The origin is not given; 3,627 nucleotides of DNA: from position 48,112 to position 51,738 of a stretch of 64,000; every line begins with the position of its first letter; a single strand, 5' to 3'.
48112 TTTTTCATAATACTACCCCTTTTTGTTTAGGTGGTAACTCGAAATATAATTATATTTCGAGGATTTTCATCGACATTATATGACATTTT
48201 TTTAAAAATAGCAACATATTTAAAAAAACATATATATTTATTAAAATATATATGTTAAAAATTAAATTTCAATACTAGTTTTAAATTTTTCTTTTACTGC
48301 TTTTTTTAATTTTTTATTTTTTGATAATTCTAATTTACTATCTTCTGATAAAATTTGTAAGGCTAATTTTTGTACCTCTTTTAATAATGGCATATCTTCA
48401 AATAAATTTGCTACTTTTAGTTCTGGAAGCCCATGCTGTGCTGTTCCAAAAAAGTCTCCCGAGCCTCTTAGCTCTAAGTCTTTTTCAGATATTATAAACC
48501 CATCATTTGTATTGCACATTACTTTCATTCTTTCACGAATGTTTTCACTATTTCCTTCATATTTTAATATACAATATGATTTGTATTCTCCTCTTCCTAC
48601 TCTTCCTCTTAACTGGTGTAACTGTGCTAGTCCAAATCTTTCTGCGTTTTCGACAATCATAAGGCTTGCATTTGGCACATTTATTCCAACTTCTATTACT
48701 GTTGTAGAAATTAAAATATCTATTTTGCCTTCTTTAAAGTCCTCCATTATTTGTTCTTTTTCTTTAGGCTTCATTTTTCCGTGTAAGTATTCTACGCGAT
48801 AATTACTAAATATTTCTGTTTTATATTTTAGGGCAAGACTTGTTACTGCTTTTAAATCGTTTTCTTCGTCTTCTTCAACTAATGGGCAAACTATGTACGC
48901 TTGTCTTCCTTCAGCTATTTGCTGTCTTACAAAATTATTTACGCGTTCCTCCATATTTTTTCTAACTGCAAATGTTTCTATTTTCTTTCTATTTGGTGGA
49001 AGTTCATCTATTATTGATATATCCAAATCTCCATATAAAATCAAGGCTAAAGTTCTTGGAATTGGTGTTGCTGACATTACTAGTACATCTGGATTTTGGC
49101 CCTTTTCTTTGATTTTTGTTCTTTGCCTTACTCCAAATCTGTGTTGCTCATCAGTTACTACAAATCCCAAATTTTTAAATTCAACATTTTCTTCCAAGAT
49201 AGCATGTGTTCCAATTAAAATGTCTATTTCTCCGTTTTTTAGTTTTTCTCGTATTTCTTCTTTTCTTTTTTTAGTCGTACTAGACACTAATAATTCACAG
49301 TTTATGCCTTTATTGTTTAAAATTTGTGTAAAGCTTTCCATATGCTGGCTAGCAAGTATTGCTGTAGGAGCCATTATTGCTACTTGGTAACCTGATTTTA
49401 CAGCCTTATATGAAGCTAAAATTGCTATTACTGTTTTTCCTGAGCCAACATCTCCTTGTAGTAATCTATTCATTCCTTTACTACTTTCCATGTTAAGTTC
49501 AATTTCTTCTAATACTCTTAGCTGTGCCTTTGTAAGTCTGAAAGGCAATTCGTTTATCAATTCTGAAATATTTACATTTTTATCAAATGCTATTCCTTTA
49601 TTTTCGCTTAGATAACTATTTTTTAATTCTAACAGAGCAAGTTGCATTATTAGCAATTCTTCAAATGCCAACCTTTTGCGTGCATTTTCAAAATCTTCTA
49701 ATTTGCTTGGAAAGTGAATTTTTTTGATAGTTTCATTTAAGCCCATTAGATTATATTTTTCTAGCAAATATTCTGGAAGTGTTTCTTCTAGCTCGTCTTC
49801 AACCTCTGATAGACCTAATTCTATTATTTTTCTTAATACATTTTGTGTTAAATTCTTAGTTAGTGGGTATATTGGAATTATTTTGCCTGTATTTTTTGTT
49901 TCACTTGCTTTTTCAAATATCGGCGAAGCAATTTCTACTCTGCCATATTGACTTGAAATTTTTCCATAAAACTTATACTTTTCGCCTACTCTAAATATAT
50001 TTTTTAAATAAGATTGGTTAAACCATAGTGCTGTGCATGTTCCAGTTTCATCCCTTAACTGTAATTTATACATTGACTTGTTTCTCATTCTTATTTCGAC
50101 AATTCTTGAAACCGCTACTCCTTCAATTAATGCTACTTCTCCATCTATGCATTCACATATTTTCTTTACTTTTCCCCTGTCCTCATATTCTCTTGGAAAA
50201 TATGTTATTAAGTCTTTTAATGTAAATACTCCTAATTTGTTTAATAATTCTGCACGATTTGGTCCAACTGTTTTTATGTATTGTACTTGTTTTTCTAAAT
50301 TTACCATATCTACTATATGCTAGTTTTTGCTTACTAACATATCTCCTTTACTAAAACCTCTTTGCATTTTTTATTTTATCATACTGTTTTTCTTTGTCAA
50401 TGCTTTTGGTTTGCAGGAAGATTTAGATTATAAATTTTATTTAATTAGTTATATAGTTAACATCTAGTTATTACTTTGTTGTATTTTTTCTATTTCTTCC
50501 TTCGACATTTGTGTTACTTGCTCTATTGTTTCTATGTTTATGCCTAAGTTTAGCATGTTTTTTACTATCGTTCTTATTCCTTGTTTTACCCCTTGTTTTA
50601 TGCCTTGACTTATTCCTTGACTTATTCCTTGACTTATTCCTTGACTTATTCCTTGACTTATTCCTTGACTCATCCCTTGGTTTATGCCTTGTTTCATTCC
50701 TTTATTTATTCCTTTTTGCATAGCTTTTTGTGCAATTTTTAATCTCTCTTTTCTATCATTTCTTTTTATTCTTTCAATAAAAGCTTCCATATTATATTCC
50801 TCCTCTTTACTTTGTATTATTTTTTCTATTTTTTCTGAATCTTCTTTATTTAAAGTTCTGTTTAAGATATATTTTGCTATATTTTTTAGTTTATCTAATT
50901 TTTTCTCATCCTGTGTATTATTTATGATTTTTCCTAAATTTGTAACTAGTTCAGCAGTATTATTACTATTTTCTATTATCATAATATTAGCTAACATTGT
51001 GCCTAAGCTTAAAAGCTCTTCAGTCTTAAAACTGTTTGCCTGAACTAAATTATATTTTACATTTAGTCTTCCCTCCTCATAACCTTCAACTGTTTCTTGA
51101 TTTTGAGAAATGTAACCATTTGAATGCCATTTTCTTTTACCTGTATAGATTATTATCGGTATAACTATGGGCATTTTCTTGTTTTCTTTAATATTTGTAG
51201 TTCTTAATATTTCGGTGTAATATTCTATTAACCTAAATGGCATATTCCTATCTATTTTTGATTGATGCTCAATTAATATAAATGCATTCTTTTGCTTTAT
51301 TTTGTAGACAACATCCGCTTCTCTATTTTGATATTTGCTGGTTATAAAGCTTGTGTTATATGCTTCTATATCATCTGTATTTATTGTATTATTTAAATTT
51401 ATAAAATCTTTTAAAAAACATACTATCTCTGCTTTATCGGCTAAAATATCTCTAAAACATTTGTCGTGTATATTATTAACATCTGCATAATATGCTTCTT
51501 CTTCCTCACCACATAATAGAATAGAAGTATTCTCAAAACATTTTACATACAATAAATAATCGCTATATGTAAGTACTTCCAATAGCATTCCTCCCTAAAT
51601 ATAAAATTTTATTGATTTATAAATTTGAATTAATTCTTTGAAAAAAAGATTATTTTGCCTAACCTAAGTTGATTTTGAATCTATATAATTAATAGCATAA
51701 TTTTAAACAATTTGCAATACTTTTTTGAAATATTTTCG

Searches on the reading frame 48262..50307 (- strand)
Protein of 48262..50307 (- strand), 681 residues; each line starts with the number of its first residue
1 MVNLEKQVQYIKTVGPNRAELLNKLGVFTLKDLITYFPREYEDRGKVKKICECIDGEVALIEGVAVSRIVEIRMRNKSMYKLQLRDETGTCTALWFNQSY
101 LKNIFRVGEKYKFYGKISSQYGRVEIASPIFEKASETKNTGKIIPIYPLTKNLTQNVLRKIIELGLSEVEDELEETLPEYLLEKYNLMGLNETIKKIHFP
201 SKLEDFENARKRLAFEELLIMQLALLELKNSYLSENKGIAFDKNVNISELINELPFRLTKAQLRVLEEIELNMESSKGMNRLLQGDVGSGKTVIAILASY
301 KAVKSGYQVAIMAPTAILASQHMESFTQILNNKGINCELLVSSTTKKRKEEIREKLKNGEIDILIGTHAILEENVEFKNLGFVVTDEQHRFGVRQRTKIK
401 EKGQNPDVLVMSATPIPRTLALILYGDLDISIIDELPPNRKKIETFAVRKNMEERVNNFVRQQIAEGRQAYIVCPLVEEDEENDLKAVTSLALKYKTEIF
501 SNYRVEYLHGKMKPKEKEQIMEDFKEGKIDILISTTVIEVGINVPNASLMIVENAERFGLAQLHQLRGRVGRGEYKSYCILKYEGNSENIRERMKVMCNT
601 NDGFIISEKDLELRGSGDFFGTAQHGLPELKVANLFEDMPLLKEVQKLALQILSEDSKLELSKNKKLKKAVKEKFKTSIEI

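Call 60: search_protein_families(library=pfam, proteins=[window:48262-50307:-], max_evalue=0.00001)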
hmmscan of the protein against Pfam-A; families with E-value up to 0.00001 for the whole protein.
window:48262-50307:- (681 aa): 7 families
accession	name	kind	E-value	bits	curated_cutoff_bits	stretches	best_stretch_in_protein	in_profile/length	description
PF17191.10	RecG_wedge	-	2.2e-36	125.3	23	1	8-168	2-161/162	RecG wedge domain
PF00271.37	Helicase_C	-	6.7e-30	104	23.5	1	463-572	11-108/110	Helicase conserved C-terminal domain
PF00270.35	DEAD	-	2.2e-28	99.5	26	1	260-420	2-164/167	DEAD/DEAH box helicase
PF19833.4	RecG_dom3_C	-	4.1e-15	56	26.8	1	600-680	1-82/87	ATP-dependent DNA helicase RecG, domain 3, C-terminal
PF04851.21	ResIII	-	6.5e-15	55.8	22.5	1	257-415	3-162/164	Type III restriction enzyme, res subunit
PF00176.29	SNF2-rel_dom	-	6.3e-07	29.2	24.9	1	275-420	14-168/290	SNF2-related domain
PF01336.31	tRNA_anti-codon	-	1.8e-06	28.2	27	1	68-126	6-67/75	OB-fold nucleic acid binding domain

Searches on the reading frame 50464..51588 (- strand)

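Call 60: search_protein_families(library=pfam, proteins=[window:50464-51588:-], max_evalue=0.00001)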
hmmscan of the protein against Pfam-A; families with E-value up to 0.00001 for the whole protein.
window:50464-51588:- (374 aa): 1 family
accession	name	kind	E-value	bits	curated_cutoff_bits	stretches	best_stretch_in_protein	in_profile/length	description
PF04754.18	Transposase_31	-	1.1e-27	97.4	21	1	40-230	2-200/203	Putative transposase, YhgA-like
